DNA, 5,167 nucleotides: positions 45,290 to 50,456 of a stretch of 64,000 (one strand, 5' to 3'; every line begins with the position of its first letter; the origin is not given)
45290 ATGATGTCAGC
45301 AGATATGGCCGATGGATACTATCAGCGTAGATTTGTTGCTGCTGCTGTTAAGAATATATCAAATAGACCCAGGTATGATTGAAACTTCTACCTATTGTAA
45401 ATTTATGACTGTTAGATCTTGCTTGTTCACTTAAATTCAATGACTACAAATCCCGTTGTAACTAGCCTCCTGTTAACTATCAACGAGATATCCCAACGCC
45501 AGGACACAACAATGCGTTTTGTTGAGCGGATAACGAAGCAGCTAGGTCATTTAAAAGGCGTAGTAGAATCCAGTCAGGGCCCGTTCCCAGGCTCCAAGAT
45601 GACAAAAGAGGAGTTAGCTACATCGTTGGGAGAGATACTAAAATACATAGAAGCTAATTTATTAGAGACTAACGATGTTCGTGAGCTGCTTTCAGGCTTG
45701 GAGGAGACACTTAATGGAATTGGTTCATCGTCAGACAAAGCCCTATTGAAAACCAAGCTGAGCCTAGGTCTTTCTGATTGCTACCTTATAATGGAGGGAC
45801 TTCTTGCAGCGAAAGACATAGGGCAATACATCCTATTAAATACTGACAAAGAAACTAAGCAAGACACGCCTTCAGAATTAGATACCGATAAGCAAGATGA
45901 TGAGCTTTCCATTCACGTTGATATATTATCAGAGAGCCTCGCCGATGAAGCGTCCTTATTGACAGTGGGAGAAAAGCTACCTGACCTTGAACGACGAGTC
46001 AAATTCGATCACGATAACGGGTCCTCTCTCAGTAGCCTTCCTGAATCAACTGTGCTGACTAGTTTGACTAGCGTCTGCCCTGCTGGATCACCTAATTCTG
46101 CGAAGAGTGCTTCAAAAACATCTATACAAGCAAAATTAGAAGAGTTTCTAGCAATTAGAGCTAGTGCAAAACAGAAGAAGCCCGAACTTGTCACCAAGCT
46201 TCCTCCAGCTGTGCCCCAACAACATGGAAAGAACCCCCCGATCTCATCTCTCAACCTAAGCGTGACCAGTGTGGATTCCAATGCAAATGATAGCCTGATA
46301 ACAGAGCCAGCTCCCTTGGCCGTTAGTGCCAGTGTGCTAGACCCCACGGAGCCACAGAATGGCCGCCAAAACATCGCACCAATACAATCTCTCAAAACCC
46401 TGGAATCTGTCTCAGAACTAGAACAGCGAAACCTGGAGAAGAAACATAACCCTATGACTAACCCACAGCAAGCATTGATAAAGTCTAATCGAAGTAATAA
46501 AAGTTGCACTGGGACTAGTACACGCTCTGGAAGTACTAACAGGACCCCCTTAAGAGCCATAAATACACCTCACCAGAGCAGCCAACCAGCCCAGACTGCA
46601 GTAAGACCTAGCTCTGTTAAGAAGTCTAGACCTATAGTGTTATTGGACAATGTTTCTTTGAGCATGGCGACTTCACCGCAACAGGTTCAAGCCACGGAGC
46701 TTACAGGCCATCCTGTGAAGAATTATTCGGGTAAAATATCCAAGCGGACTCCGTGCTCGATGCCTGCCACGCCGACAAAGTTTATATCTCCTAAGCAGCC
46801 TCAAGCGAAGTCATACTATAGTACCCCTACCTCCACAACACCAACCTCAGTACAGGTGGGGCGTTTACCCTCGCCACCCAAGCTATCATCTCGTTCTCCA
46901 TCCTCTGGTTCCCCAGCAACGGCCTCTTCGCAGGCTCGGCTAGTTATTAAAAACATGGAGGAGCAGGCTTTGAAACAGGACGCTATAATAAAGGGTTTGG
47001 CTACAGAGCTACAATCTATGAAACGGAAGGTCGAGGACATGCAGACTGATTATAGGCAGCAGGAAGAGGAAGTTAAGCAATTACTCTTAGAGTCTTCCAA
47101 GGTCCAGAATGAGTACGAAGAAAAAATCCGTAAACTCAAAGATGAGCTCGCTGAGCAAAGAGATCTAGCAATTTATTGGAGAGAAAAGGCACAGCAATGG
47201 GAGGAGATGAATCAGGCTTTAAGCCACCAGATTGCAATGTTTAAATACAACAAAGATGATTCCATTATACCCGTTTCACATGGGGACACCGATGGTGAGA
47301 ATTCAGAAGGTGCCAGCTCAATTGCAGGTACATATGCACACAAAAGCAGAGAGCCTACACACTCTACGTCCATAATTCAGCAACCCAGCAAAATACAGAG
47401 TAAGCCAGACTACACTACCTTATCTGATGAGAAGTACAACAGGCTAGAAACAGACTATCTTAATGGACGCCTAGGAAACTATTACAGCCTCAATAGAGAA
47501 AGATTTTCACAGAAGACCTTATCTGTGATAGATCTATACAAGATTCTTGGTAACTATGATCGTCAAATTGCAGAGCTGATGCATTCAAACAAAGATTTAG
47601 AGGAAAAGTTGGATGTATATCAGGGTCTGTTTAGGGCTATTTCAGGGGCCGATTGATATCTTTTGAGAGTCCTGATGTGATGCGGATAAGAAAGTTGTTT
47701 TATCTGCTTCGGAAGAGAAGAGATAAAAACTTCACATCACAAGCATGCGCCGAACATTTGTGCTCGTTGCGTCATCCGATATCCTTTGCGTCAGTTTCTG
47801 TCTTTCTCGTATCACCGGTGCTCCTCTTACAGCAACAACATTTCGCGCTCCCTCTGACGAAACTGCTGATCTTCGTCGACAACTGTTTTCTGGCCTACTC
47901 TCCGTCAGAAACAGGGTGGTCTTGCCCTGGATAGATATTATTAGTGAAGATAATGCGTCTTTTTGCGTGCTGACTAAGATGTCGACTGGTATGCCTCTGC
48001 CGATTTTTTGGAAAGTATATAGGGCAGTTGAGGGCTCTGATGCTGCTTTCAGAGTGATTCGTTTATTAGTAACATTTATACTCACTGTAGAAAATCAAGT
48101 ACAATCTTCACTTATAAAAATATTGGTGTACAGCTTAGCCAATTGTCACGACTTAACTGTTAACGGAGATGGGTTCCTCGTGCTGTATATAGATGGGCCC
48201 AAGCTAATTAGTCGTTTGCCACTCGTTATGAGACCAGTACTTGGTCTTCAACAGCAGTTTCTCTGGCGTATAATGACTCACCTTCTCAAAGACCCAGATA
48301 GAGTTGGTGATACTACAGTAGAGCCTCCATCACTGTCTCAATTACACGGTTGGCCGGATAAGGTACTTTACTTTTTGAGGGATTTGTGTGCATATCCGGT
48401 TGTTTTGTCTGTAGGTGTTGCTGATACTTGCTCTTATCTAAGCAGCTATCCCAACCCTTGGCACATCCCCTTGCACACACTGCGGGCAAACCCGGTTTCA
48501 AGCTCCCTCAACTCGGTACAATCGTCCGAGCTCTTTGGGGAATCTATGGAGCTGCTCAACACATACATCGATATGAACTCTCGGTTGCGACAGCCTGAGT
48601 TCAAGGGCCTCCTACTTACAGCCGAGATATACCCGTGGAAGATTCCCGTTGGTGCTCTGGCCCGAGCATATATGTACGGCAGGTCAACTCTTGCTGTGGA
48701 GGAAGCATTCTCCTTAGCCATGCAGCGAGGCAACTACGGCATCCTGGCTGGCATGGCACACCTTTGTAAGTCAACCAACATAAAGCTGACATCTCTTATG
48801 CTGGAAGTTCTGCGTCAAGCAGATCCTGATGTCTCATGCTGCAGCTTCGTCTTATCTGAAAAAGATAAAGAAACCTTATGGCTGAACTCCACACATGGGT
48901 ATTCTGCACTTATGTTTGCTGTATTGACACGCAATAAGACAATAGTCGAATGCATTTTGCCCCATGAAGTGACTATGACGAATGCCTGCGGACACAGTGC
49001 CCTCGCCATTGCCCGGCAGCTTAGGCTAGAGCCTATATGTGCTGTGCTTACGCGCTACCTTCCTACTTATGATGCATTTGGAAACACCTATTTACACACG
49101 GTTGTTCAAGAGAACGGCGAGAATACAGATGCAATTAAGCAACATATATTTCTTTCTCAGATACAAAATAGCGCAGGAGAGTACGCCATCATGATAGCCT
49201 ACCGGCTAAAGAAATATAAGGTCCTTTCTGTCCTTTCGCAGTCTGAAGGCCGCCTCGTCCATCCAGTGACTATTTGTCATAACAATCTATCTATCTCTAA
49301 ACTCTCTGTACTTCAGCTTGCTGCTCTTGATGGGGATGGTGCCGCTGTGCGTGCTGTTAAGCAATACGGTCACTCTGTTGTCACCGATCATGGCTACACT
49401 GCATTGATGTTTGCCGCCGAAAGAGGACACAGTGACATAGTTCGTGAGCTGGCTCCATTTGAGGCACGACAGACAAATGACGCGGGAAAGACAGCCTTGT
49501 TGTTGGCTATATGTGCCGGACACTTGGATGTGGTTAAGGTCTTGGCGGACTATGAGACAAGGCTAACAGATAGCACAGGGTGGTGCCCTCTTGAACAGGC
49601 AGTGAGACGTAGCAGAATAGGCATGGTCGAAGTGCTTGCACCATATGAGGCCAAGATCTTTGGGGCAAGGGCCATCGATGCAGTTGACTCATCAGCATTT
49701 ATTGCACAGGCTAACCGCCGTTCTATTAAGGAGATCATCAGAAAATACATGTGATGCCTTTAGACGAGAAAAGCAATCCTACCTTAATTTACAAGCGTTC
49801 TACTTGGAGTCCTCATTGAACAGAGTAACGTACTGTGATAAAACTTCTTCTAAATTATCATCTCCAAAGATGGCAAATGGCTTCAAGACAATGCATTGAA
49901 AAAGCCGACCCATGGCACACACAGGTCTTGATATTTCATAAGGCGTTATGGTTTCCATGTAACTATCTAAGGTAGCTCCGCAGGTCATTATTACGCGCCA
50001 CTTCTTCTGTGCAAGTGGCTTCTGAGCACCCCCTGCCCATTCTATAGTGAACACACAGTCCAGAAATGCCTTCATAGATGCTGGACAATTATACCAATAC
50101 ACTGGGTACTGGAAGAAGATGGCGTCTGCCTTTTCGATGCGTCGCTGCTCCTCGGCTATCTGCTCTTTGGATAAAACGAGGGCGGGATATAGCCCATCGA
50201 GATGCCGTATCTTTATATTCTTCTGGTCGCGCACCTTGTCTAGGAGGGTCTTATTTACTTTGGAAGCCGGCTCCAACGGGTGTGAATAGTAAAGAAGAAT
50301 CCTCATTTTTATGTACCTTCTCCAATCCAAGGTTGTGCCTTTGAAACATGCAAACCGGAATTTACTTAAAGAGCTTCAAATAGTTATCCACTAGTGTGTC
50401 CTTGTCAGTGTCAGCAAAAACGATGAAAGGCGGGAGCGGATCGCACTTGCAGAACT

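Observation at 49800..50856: Tandem pair of bacterial-type NAD(P)H oxidoreductases (KefF/MdaB flavodoxin-fold)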

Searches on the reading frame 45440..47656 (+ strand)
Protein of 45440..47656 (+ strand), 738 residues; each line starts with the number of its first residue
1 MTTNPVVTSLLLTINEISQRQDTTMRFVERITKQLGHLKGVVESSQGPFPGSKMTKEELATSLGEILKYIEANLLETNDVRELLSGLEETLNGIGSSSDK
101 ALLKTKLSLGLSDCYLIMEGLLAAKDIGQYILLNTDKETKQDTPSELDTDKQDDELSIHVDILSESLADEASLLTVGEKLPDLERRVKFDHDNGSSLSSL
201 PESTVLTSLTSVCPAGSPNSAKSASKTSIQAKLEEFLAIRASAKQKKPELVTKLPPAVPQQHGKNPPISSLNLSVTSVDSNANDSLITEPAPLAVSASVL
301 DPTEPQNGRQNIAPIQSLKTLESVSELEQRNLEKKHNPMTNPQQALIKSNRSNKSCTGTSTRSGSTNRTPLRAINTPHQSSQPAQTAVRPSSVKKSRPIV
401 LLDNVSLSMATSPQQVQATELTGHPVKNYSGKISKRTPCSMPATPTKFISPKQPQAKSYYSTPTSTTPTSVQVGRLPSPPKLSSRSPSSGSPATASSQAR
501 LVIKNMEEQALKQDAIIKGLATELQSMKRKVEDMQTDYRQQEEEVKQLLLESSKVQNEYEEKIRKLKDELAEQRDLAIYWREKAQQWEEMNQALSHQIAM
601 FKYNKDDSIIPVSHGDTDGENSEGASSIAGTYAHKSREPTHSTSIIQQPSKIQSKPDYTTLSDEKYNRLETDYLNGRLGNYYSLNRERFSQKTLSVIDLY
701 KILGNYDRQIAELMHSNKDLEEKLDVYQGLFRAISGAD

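Call 58: search_protein_families(library=pfam, proteins=[window:45440-47656:+], max_evalue=0.001)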
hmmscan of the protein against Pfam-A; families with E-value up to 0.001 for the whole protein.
window:45440-47656:+ (738 aa): 1 family
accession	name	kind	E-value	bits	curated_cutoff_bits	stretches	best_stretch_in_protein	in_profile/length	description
PF02082.26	Rrf2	-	6.6e-07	30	30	1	11-74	23-85/132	Iron-dependent Transcriptional regulator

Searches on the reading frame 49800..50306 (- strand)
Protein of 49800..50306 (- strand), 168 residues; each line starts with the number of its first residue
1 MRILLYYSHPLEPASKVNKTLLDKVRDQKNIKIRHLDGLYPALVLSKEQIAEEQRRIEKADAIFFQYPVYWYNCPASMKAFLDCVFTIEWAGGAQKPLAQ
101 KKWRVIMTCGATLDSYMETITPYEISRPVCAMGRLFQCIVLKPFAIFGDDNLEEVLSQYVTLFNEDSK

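Call 7: search_protein_families(library=pfam, proteins=[window:49803-50306:-], max_evalue=0.01)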
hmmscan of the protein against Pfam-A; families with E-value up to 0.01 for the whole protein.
seq(168 aa): 3 families
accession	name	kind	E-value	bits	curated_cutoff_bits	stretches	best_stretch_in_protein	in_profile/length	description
PF02525.22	Flavodoxin_2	-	4.8e-26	92.1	27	1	1-159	1-194/198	Flavodoxin-like fold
PF03358.20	FMN_red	-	5.6e-08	32.9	24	1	46-110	57-116/152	NADPH-dependent FMN reductase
PF12682.12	Flavodoxin_4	-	4e-05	23.6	24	1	46-99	60-110/155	Flavodoxin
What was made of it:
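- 49800..50306 (-): Downstream gene, 168 aa plus TAG stop. It is GL50803_17151 (XP_001705108.1 / A8BSH5), a diverged paralogue and putative quinone reductase that has not been characterised biochemically. Flavodoxin_2 at 92.1 bits in call 7.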

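Call 8: search_protein_families(library=ncbifam, proteins=[window:49803-50306:-], max_evalue=0.01)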
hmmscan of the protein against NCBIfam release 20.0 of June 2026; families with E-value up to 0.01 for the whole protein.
seq(168 aa): 5 families
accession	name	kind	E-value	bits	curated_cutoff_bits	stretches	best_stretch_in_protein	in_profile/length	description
NF002044.1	PRK00871.1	equivalog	8.2e-27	93.6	210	1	3-158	1-159/170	glutathione-regulated potassium-efflux system oxidoreductase KefF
NF003430.0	PRK04930.1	equivalog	2.2e-24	85.8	240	1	2-147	7-154/184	glutathione-regulated potassium-efflux system ancillary protein KefG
NF007280.0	PRK09739.1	equivalog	5.6e-10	39.2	162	1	49-116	69-136/199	NAD(P)H oxidoreductase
NF005501.0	PRK07116.1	subfamily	4.1e-05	23.1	198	1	46-83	64-101/161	flavodoxin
NF005389.0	PRK06934.1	equivalog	0.00051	19.4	172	1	52-83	122-153/221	flavodoxin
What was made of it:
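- Checked: The best NCBIfam models are KefF and KefG (call 8).
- KefF and KefG are the best NCBIfam models (call 8).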

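Call 13: find_homologous_proteins(query=window:49803-50306:-, max_evalue=0.001)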
Query seq(168 aa) (168 aa): 2 proteins with E <= 0.001 among 38 candidates.
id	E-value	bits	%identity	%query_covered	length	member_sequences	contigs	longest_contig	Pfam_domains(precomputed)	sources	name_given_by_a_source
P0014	1.2e-99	349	90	100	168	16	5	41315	PF02525.23,PF03358.21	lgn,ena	-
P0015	1.9e-55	205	92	60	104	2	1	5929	PF02525.23,PF03358.21,PF12682.13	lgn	-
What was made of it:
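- Tried and rejected: It missed even the 44%-identical neighbour, so it cannot show that 17151 is absent from G. muris (call 13).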

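Call 37: find_encoding_contigs(protein=P0014, flank=5000, max_places=4)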
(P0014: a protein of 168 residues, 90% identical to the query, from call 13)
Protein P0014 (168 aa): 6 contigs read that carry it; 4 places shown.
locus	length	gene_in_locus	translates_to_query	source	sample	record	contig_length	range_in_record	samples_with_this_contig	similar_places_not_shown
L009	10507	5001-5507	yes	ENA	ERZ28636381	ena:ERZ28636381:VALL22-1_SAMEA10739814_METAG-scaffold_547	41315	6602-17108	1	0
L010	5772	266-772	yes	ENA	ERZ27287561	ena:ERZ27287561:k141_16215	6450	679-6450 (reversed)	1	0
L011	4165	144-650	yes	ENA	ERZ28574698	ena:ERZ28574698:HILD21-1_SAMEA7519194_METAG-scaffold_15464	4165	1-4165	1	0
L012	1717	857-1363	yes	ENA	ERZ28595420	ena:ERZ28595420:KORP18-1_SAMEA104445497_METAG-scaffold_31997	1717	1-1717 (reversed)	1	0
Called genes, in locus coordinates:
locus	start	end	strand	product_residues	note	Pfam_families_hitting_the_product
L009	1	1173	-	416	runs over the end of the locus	PF00149:Metallophos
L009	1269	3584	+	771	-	PF12796:Ank_2 (faint), PF13606:Ank_3 (faint)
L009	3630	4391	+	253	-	-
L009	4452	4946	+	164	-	PF02525:Flavodoxin_2, PF03358:FMN_red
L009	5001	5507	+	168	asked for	PF02525:Flavodoxin_2, PF03358:FMN_red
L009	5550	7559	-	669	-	PF00023:Ank (faint), PF13637:Ank_4 (faint), PF13857:Ank_5 (faint), PF13606:Ank_3 (faint), PF12796:Ank_2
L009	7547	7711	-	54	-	-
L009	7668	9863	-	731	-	PF02082:Rrf2 (weak)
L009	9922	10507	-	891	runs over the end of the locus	-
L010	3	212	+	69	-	?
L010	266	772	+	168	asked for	PF02525:Flavodoxin_2, PF03358:FMN_red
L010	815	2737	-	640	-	PF00023:Ank (faint), PF13637:Ank_4 (faint), PF13606:Ank_3 (faint), PF13857:Ank_5 (faint), PF12796:Ank_2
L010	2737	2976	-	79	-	-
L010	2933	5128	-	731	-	PF02082:Rrf2 (weak)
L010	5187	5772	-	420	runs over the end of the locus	?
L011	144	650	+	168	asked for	PF02525:Flavodoxin_2, PF03358:FMN_red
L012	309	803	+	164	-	PF02525:Flavodoxin_2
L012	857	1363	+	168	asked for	PF02525:Flavodoxin_2, PF03358:FMN_red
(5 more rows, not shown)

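Call 67: predict_structure(alignment_id=A2)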
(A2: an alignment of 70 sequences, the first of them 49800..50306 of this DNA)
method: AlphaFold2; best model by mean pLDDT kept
length: 168 residues; sequences in the alignment: 70
mean_pLDDT: 93.1   pTM: 0.90
mean pLDDT of the five models: 93.1, 93.1, 92.9, 92.8, 90.2
residues with pLDDT >= 90: 139; 70-90: 26; 50-70: 1; < 50: 2
segments of 3 or more residues with pLDDT < 50: none
pLDDT, mean of each block of 10 residues (from residue 1): 96 93 95 97 96 98 96 93 96 95 96 83 91 97 91 91 74
secondary structure, 60 per line:
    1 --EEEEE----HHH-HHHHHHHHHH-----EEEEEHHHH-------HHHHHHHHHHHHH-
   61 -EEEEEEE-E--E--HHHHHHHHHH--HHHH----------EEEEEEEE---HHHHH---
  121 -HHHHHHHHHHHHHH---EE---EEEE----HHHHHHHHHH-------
elements in order: E3-7 H16-25 E31-35 H36-39 H47-59 E62-68 H76-85 H88-91 E102-109 H113-117 H122-135 E144-147 H152-161
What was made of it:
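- On Pfam Flavodoxin_2 (PF02525): The AlphaFold model of 17151 has pLDDT 93.1 and pTM 0.90 (call 67).
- The fold is predicted with confidence (call 67).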

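Call 69: fold_search(model_id=the predicted structure, library=pdb)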
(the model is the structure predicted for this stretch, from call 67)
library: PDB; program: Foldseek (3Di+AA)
matches with E <= 10: 1434; with E <= 0.001: 285
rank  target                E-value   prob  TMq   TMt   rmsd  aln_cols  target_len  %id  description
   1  5lva_A                1.1e-14  1.00  0.89  0.87   1.9       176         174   28  Crystal structure of thermophilic tryptophan halogenase (Th-Hal) enzyme from Streptomycin violaceusniger. (released 2016-10-19)
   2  3f2v                  2.7e-14  1.00  0.89  0.86   1.9       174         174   26  Crystal structure of the general stress protein 14 (TDE0354) in complex with FMN from Treponema denticola, Northeast Str (released 2008-11-18)
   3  3l9w_B                3.3e-14  1.00  0.85  0.41   2.5       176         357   31  KefC C-terminal domain in complex with KefF and GSH (released 2010-11-17)
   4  3eyw_B                3.7e-14  1.00  0.86  0.42   2.4       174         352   30  Crystal structure of the C-terminal domain of E. coli KefC in complex with KefF (released 2009-06-30)
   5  3l9w_A                4.8e-14  1.00  0.86  0.44   2.2       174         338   31  KefC C-terminal domain in complex with KefF and GSH (released 2010-11-17)
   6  3l9x_A                5.4e-14  1.00  0.87  0.45   2.1       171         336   31  KefC C-terminal domain in complex with KefF and ESG (released 2010-11-17)
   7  3ha2_A                2.3e-13  1.00  0.83  0.83   2.6       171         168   22  Crystal Structure of Protein (NADPH-quinone reductase) from P.pentosaceus, Northeast Structural Genomics Consortium Ta (released 2009-05-26)
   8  3eyw_A                4.1e-13  1.00  0.87  0.45   2.1       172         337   31  Crystal structure of the C-terminal domain of E. coli KefC in complex with KefF (released 2009-06-30)
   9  5lva_B                4.7e-13  1.00  0.85  0.83   1.9       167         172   29  Crystal structure of thermophilic tryptophan halogenase (Th-Hal) enzyme from Streptomycin violaceusniger. (released 2016-10-19)
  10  4gi5_B                1.4e-09  1.00  0.76  0.51   3.6       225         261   21  Crystal Structure Of a Putative quinone reductase from Klebsiella pneumoniae (Target PSI-013613) (released 2012-08-22)
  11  7o4d_A                2.1e-09  1.00  0.70  0.53   5.3       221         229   18  QR2 inhibitor from a novel sulfanamide series to tackle age related oxidative stress and cognitive decline (released 2022-08-17)
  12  4gi5_A                2.2e-09  1.00  0.74  0.50   5.9       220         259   20  Crystal Structure Of a Putative quinone reductase from Klebsiella pneumoniae (Target PSI-013613) (released 2012-08-22)
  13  3ovm_A                2.9e-09  1.00  0.76  0.58   5.0       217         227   19  X-ray Structural study of quinone reductase II inhibition by compounds with micromolar to nanomolar range IC50 values (released 2011-05-25)
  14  3lcm_A                3.1e-09  1.00  0.71  0.62   5.1       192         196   19  Crystal structure of Smu.1420 from Streptococcus mutans UA159 (released 2011-01-12)
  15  1zx1_B                3.3e-09  1.00  0.76  0.57   4.9       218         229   18  Human quinone oxidoreductase 2 (NQO2) in complex with the cytostatic prodrug CB1954 (released 2005-06-14)
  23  2amj_A                1.1e-08  1.00  0.70  0.66   4.2       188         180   18  Crystal Structure of Modulator of Drug Activity B from Escherichia coli O157:H7 (released 2006-07-18)
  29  2amj_B                2.2e-08  1.00  0.69  0.64   4.4       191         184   19  Crystal Structure of Modulator of Drug Activity B from Escherichia coli O157:H7 (released 2006-07-18)
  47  2amj_C                5.0e-08  1.00  0.67  0.64   4.3       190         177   19  Crystal Structure of Modulator of Drug Activity B from Escherichia coli O157:H7 (released 2006-07-18)
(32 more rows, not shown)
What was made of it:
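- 49800..50306 (-): The AlphaFold model has pLDDT 93 and TM 0.85-0.89 to 5lva, 3f2v and KefF (calls 67, 69).
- On Pfam Flavodoxin_2 (PF02525): Foldseek gives TM 0.85-0.89 to 5lva, 3f2v and KefF (call 69).
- On MdaB: TM is about 0.7 at 18-19% identity (call 69).
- The AlphaFold model of 17151 has pLDDT 93.1 and TM 0.85-0.89 to these structures (calls 67, 69).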

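Call 70: search_solved_structures(query=window:49800-50306:-, max_evalue=0.001, show_alignments=2)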
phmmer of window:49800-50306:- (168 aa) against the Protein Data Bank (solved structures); distinct sequences matched with E-value up to 0.001: 32.
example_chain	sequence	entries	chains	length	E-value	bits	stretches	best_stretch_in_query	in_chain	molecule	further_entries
5lva_A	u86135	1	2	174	1.6e-15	60.6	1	1-147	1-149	NAD(P)H-FMN oxidoreductase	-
3f2v_A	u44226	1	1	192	9.1e-15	58.2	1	3-116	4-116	General stress protein 14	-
3eyw_A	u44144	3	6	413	5.3e-14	55.7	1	3-97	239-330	C-terminal domain of Glutathione-regulated potassium-efflux system protein kefC fused to f | Glutathione-regulated potassium-efflux system protein kefC, linker,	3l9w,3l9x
3ha2_A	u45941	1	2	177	5.8e-09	39.3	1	49-141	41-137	NADPH-quinone reductase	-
3te7_A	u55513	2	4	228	6.8e-08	35.8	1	49-119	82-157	Ribosyldihydronicotinamide dehydrogenase [quinone]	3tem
3tzb_A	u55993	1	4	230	6.9e-08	35.8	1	49-119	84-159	Ribosyldihydronicotinamide dehydrogenase [quinone]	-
1qr2_A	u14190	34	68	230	6.9e-08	35.8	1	49-119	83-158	PROTEIN (QUINONE REDUCTASE TYPE 2) | NRH dehydrogenase [quinone] 2 | Ribosyldihydronicotinamide dehydrogenase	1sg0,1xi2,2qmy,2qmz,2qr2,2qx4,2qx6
5lbt_A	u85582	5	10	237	7e-08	35.8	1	49-119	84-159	Ribosyldihydronicotinamide dehydrogenase [quinone]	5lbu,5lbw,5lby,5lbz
1zx1_A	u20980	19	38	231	7e-08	35.8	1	49-119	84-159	NRH dehydrogenase [quinone] 2 | Ribosyldihydronicotinamide dehydrogenase [quinone]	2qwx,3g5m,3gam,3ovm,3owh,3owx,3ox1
3fw1_A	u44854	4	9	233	7.1e-08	35.7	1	49-119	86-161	Ribosyldihydronicotinamide dehydrogenase [quinone]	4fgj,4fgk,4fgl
2bzs_A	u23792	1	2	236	7.3e-08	35.7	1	49-119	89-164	NRH DEHYDROGENASE [QUINONE] 2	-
3o73_A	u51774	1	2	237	7.4e-08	35.7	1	49-119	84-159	Ribosyldihydronicotinamide dehydrogenase [quinone]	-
7o4d_A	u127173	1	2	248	7.9e-08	35.6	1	49-119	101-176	Ribosyldihydronicotinamide dehydrogenase [quinone]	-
4r81_A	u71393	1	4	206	1.8e-07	34.4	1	48-91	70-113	NADH dehydrogenase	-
1qrd_A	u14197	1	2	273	1.7e-06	31.3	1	45-91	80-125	QUINONE-REDUCTASE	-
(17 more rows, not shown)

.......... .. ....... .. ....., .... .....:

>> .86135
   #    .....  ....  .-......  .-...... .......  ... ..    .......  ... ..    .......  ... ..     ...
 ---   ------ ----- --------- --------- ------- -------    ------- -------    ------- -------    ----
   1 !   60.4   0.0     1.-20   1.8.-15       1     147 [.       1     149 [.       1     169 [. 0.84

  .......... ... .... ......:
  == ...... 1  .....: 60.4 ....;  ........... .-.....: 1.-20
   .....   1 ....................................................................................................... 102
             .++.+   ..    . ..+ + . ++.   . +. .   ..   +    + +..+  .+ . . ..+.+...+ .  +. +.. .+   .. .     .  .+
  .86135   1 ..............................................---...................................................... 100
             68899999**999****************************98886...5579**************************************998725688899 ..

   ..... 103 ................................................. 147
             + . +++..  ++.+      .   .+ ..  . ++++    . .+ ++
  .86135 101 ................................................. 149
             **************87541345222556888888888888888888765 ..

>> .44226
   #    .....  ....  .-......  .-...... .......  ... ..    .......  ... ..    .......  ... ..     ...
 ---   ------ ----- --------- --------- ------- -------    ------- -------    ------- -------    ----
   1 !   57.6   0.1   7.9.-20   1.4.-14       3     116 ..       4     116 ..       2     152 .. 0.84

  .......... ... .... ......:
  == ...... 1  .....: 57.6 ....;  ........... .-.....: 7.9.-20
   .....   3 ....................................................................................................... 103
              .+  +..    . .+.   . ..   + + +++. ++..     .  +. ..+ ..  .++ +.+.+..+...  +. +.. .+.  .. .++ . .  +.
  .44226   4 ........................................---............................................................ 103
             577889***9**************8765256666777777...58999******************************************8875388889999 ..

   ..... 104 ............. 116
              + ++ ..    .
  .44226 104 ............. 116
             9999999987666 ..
